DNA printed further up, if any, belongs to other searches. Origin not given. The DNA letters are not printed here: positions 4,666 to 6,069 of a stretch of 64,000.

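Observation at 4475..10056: Compact operon of small protein, radical SAM, divergent carbamoyltransferase and Cx10CxxC radical SAM genes, facing an ATP-grasp plus nitroreductase pair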

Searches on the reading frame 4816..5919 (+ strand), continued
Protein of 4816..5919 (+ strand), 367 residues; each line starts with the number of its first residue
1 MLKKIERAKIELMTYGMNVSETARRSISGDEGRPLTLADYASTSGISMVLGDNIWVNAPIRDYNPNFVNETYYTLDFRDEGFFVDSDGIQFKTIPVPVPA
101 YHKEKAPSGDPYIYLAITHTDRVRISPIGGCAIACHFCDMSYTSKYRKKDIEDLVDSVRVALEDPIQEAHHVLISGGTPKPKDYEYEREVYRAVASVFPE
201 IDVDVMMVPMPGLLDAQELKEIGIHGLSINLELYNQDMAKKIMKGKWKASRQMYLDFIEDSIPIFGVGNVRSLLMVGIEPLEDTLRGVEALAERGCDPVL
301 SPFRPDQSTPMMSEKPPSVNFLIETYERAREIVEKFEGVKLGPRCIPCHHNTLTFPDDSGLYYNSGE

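Call 65: search_protein_families(library=pfam, proteins=[L117:8572-9924:-, L083:4972-6288:+, L051:5430-6278:+, L015:10954-11571:+, L035:11960-12919:-, L030:2216-4633:+, L093:13502-14812:+], max_evalue=0.001)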
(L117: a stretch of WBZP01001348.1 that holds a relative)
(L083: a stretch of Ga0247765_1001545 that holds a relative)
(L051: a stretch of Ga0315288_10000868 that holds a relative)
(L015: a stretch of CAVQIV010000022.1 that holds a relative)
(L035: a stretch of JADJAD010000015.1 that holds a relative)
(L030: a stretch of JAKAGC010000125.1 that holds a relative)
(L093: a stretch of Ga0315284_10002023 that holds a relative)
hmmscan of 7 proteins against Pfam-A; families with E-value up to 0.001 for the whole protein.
L117:8572-9924:- (450 aa): 5 families
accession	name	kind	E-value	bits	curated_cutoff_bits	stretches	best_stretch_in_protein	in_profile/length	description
PF01266.30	DAO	-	1.7e-05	24.9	27.9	0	15-47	2-34/353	FAD dependent oxidoreductase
PF04820.20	Trp_halogenase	-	5.3e-05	22.7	21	0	16-69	3-60/458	Tryptophan halogenase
PF01494.25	FAD_binding_3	-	7.5e-05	22.6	22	1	16-374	5-344/349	FAD binding domain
PF00890.30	FAD_binding_2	-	0.00021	21.1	20.4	0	15-44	2-31/414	FAD binding domain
PF12831.13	FAD_oxidored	-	0.00038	20.3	27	1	16-179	3-145/416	FAD dependent oxidoreductase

L083:4972-6288:+ (438 aa): 6 families
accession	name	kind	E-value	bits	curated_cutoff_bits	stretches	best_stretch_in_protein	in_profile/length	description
PF01494.25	FAD_binding_3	-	3.5e-10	40.1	22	1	10-350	5-325/349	FAD binding domain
PF01266.30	DAO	-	2.1e-08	34.6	27.9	0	131-299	163-308/353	FAD dependent oxidoreductase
PF00890.30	FAD_binding_2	-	0.00016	21.4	20.4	0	117-197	138-221/414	FAD binding domain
PF12831.13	FAD_oxidored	-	0.00028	20.7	27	1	11-179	4-148/416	FAD dependent oxidoreductase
PF04820.20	Trp_halogenase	-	0.00051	19.4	21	0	10-61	3-58/458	Tryptophan halogenase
PF07992.20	Pyr_redox_2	-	0.00062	19.7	26.1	0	9-180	3-112/291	Pyridine nucleotide-disulphide oxidoreductase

L051:5430-6278:+ (282 aa): 3 families
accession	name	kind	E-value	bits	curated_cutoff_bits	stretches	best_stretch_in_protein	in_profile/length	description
PF02540.23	NAD_synthase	-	1.1e-39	136.5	21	1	37-274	2-238/242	NAD synthase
PF06508.19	QueC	-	2.2e-05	24.5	22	1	60-122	2-61/210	Queuosine biosynthesis protein QueC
PF01171.26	ATP_bind_3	-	0.00046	20.4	27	0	60-119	2-64/182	PP-loop family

L015:10954-11571:+ (205 aa): 1 family
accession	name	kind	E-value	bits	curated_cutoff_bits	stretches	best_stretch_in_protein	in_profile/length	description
PF00132.30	Hexapep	-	1e-09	38.1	27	1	40-72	2-34/36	Bacterial transferase hexapeptide (six repeats)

L035:11960-12919:- (319 aa): 0 families

L030:2216-4633:+ (805 aa): 1 family
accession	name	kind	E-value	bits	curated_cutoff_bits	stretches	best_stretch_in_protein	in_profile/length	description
PF00149.33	Metallophos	-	3.4e-08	34.6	21.5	1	407-698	1-188/191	Calcineurin-like phosphoesterase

L093:13502-14812:+ (436 aa): 3 families
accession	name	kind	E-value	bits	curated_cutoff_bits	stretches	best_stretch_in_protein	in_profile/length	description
PF00239.26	Resolvase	-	1.2e-17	64.9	23.3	1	23-167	3-143/145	Resolvase, N terminal domain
PF07508.19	Recombinase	-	4.6e-14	53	21.1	1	193-284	1-102/102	Recombinase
PF13408.12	Zn_ribbon_recom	-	1.1e-07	32.5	25.3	1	296-350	2-50/58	Recombinase zinc beta ribbon domain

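Call 67: search_protein_families(library=ncbifam, proteins=[L051:5430-6278:+, L087:8207-9028:-, L104:452-1279:+, L022:9102-9953:+, L125:12451-13539:+, L105:3229-4167:+, L051:976-1983:+], max_evalue=0.00001)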
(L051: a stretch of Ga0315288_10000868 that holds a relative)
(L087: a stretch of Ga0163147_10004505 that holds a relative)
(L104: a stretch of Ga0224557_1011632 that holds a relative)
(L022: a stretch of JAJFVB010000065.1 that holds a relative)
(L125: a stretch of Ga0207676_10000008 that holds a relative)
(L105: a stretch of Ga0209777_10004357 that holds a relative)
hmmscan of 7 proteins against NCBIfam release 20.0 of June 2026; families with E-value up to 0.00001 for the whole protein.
L051:5430-6278:+ (282 aa): 8 families
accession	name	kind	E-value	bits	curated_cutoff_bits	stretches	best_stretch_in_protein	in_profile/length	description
NF010587.0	PRK13980.1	equivalog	6.5e-42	143.6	255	1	35-274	13-251/267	NAD+ synthase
TIGR00552.1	nadE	equivalog_domain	2.5e-33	115.3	63.65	1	35-269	4-232/251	NAD(+) synthase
NF010588.0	PRK13981.1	equivalog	1.6e-24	86.2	479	1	32-273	264-514/546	NAD+ synthase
NF002048.0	PRK00876.1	subfamily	1.3e-23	83.4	313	2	140-269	173-307/330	NAD(+) synthase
NF000848.1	PRK00074.1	equivalog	1e-15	57.4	400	1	41-123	197-279/512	glutamine-hydrolyzing GMP synthase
TIGR00884.1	guaA_Cterm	equivalog_domain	1.6e-13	50.6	338.75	1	43-122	2-80/310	glutamine-hydrolyzing GMP synthase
NF001979.1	PRK00768.1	equivalog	2e-11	43.9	250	1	28-255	11-254/266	NAD(+) synthase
TIGR00268.2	TIGR00268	equivalog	1.3e-08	34.5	150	1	58-206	14-163/259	ATP-dependent sacrificial sulfur transferase LarE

L087:8207-9028:- (273 aa): 8 families
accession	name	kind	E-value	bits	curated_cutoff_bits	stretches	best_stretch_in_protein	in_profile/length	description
NF010587.0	PRK13980.1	equivalog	7.5e-25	87.6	255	1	30-260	12-246/267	NAD+ synthase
TIGR00552.1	nadE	equivalog_domain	1.8e-20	73.2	63.65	1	30-242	3-225/251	NAD(+) synthase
NF002048.0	PRK00876.1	subfamily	4.6e-12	45.4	313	1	104-263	143-310/330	NAD(+) synthase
NF010588.0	PRK13981.1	equivalog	1.1e-08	34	479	1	48-195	281-437/546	NAD+ synthase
TIGR00884.1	guaA_Cterm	equivalog_domain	2.3e-08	33.7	338.75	1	47-121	11-87/310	glutamine-hydrolyzing GMP synthase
NF006351.0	PRK08576.1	equivalog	2.6e-07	29.6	290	1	21-117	206-301/436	hypothetical protein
NF000848.1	PRK00074.1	equivalog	8e-07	28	400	1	46-121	207-285/512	glutamine-hydrolyzing GMP synthase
NF002730.0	PRK02628.1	equivalog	1.5e-06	26.7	473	1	35-166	341-487/677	NAD(+) synthase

L104:452-1279:+ (275 aa): 10 families
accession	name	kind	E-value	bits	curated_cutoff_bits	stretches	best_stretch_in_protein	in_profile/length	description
NF010587.0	PRK13980.1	equivalog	1.1e-28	100.2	255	1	40-260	18-245/267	NAD+ synthase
TIGR00552.1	nadE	equivalog_domain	4.6e-18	65.3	63.65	1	45-240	15-221/251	NAD(+) synthase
NF002048.0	PRK00876.1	subfamily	1.1e-11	44.1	313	1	34-117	21-102/330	NAD(+) synthase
NF010588.0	PRK13981.1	equivalog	2.4e-11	42.8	479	1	49-243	282-493/546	NAD+ synthase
NF001138.1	PRK00143.1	equivalog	1.8e-10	40.3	284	1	54-122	1-75/345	tRNA 2-thiouridine(34) synthase MnmA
TIGR00268.2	TIGR00268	equivalog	3.5e-10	39.6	150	1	51-209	12-172/259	ATP-dependent sacrificial sulfur transferase LarE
TIGR00420.1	trmU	equivalog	4.4e-08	32.4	236.95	1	53-123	1-79/351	tRNA 2-thiouridine(34) synthase MnmA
NF000848.1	PRK00074.1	equivalog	1.7e-07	30.2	400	1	37-126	197-288/512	glutamine-hydrolyzing GMP synthase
TIGR00884.1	guaA_Cterm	equivalog_domain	2.9e-07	30.1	338.75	0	45-124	8-88/310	glutamine-hydrolyzing GMP synthase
NF002730.0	PRK02628.1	equivalog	3.9e-07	28.6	473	1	44-166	351-485/677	NAD(+) synthase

L022:9102-9953:+ (283 aa): 9 families
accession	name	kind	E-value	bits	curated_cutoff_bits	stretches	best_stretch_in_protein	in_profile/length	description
NF010587.0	PRK13980.1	equivalog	4.5e-36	124.4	255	1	35-273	14-252/267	NAD+ synthase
TIGR00552.1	nadE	equivalog_domain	2.1e-26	92.7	63.65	1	36-272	6-237/251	NAD(+) synthase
NF002048.0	PRK00876.1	subfamily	3.6e-15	55.6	313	2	150-274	185-314/330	NAD(+) synthase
NF010588.0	PRK13981.1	equivalog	2.3e-13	49.4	479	1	51-271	281-514/546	NAD+ synthase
TIGR00884.1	guaA_Cterm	equivalog_domain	1.9e-08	34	338.75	0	43-121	3-81/310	glutamine-hydrolyzing GMP synthase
NF001979.1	PRK00768.1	equivalog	7.9e-08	32.1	250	1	33-233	18-234/266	NAD(+) synthase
NF000848.1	PRK00074.1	equivalog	8.2e-08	31.3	400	0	47-121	204-279/512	glutamine-hydrolyzing GMP synthase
NF002730.0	PRK02628.1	equivalog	1.7e-07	29.8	473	1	47-173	351-488/677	NAD(+) synthase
TIGR00268.2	TIGR00268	equivalog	4.5e-07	29.4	150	1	55-122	13-79/259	ATP-dependent sacrificial sulfur transferase LarE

L125:12451-13539:+ (362 aa): 3 families
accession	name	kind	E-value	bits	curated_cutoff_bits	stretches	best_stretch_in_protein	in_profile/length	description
TIGR01048.1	lysA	equivalog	6.1e-33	113.9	297.9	1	8-356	14-391/417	diaminopimelate decarboxylase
NF006515.0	PRK08961.1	equivalog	8.9e-22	76.9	802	1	16-360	500-859/861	bifunctional aspartate kinase/diaminopimelate decarboxylase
TIGR03099.1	dCO2ase_PEP1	hypoth_equivalog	9e-21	74.4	478.45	1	19-344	25-381/398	pyridoxal-dependent decarboxylase, exosortase A system-associated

L105:3229-4167:+ (312 aa): 0 families

L051:976-1983:+ (335 aa): 36 families (the best 25 are shown)
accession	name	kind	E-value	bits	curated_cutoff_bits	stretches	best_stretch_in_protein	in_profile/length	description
TIGR02032.1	GG-red-SF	subfamily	3.2e-46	158.4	158.8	1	4-271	3-294/297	geranylgeranyl reductase family protein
TIGR02023.1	BchP-ChlP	subfamily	3.1e-28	98.9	343.3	1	3-277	2-301/388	geranylgeranyl diphosphate reductase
NF008519.0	PRK11445.1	equivalog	3e-13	49.8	303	1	125-280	143-305/355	FAD-binding protein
TIGR02028.1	ChlP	equivalog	4e-13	48.9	505.3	1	4-278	3-308/398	geranylgeranyl reductase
NF004829.0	PRK06183.1-3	subfamily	7.9e-13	48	390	1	3-34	10-41/520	bifunctional 3-(3-hydroxy-phenyl)propionate/3-hydroxycinnamic acid hydroxylase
NF005243.0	PRK06753.1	equivalog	1e-12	47.6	365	1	3-151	2-162/374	hypothetical protein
NF041160.1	DGGPL_Thplmales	equivalog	1.9e-11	43.5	780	1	102-271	134-307/396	digeranylgeranylglycerophospholipid reductase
NF045655.1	MkRedMenJ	equivalog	6.8e-11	41.7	700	1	3-142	6-161/406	menaquinone reductase MenJ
NF041080.1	DGGGPL_reductase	equivalog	1.7e-10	40.3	580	1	3-278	3-315/447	digeranylgeranylglycerophospholipid reductase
NF006091.0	PRK08243.1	subfamily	8.5e-10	38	351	0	4-34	5-35/393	4-hydroxybenzoate 3-monooxygenase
NF004832.0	PRK06184.1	subfamily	1.2e-09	37.5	476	0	122-260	152-304/506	hypothetical protein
NF005313.0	PRK06847.1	subfamily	5.3e-09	35.5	372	0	79-147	96-169/375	hypothetical protein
NF004831.0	PRK06183.1-5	equivalog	5.8e-09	34.9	546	0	4-34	11-41/568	bifunctional 3-(3-hydroxy-phenyl)propionate/3-hydroxycinnamic acid hydroxylase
NF033145.1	rif_monoox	equivalog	7.3e-09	35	800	1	3-149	2-162/472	rifampin monooxygenase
TIGR00275.1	TIGR00275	subfamily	7.4e-09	34.9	183.8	1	4-52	1-49/401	aminoacetone oxidase family FAD-binding enzyme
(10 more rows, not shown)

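Call 69: find_related_loci(query=A1, collection=viral_contigs, flank=10000)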
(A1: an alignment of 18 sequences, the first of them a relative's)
Query A1 (367 aa) in viral_contigs; peptide patterns used: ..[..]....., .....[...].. (x = any residue, [..] = any of these).
19 stretches matched a pattern, but none encodes a relative of the query by tblastn (E <= 1e-3).
